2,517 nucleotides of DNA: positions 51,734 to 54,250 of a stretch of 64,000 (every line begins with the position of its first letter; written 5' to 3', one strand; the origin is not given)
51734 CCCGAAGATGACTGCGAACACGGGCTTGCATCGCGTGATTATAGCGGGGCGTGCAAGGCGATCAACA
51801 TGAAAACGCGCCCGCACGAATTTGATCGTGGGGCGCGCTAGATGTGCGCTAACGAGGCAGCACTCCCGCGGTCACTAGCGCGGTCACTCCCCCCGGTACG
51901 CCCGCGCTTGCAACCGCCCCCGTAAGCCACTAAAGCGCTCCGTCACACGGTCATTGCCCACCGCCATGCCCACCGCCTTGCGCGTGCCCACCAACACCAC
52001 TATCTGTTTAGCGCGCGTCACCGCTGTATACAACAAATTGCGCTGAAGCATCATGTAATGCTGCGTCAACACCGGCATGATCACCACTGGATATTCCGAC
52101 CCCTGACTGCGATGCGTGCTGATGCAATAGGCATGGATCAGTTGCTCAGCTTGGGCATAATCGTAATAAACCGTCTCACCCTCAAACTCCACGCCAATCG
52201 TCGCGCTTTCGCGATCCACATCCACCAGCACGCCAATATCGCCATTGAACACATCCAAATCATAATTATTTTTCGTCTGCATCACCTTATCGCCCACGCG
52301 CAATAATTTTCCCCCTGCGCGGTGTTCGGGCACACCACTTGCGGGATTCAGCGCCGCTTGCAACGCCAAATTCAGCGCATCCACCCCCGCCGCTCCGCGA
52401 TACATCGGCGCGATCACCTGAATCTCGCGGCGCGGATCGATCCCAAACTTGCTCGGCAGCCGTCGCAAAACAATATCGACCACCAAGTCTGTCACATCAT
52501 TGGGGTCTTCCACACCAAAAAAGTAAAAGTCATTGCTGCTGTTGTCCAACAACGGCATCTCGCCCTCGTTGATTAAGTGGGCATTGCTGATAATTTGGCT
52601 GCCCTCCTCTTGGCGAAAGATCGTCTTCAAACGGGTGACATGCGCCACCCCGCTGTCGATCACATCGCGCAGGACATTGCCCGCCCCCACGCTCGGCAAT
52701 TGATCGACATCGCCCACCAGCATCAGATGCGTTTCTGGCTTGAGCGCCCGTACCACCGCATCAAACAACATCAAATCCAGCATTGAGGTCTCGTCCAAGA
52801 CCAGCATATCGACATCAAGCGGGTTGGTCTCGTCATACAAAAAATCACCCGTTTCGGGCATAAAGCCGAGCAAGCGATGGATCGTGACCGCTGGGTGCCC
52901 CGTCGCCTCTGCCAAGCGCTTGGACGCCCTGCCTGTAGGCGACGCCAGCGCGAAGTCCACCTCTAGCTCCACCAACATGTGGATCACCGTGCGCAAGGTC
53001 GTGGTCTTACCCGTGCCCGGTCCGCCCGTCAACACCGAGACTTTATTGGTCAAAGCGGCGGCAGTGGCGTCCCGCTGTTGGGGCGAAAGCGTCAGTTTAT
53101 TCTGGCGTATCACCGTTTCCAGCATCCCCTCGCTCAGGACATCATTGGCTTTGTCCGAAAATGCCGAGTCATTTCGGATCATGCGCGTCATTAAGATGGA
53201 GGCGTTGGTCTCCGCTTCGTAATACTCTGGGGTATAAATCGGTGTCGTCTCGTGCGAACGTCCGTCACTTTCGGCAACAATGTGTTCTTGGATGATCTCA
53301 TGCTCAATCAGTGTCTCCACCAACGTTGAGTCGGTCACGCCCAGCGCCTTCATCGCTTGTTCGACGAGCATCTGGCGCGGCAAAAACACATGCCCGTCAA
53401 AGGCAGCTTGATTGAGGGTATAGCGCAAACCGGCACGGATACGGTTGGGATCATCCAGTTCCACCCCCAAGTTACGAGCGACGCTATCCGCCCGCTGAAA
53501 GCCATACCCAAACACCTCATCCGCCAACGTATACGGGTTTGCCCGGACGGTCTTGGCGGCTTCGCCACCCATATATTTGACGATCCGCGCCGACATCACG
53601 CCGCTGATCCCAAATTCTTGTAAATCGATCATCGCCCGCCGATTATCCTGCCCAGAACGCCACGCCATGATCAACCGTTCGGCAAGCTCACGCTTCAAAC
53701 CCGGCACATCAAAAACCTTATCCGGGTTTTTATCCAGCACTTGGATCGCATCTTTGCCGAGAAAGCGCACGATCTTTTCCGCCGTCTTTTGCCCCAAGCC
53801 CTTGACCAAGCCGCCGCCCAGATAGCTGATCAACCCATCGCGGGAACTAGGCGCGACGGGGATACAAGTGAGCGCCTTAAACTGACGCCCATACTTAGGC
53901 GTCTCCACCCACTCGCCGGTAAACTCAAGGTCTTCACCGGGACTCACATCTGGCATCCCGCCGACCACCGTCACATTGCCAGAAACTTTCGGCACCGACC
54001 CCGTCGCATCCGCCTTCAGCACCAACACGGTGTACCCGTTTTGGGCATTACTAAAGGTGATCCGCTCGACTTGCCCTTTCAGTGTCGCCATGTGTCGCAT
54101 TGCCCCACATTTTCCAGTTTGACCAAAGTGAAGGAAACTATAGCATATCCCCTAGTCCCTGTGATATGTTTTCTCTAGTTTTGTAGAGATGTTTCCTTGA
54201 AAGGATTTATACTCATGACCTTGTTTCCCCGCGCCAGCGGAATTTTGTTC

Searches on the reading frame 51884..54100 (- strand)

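Call 81: search_protein_families(library=pfam, proteins=[window:51884-54100:-], max_evalue=0.00001)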
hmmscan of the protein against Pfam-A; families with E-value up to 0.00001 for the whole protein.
window:51884-54100:- (738 aa): 8 families
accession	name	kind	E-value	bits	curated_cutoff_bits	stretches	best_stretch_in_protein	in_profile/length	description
PF13245.12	AAA_19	-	2.3e-40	138.3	25.1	1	342-472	1-133/134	AAA domain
PF13604.12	AAA_30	-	3.4e-38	131.8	27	1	337-516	1-174/191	AAA domain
PF14490.11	HHH_RecD2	-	8.9e-30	102.9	27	1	151-239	3-92/92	ATP-dependent RecD2 DNA helicase HHH domain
PF23139.1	OB_YrrC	-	1.8e-23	82.7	27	1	4-81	1-73/76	ATP-dependent DNA helicase YrrC, OB-fold domain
PF18335.7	SH3_13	-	6.1e-22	77.6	41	1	576-639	1-65/65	ATP-dependent RecD-like DNA helicase SH3 domain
PF13538.12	UvrD_C_2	-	5.8e-20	71.3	27.4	1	656-704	1-52/52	UvrD-like helicase C-terminal domain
PF01443.25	Viral_helicase1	-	3.2e-10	40.6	21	0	356-491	2-121/228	Viral superfamily 1 RNA helicase core domain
PF13086.12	AAA_11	-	8.8e-07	29.4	27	0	339-378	3-43/257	AAA domain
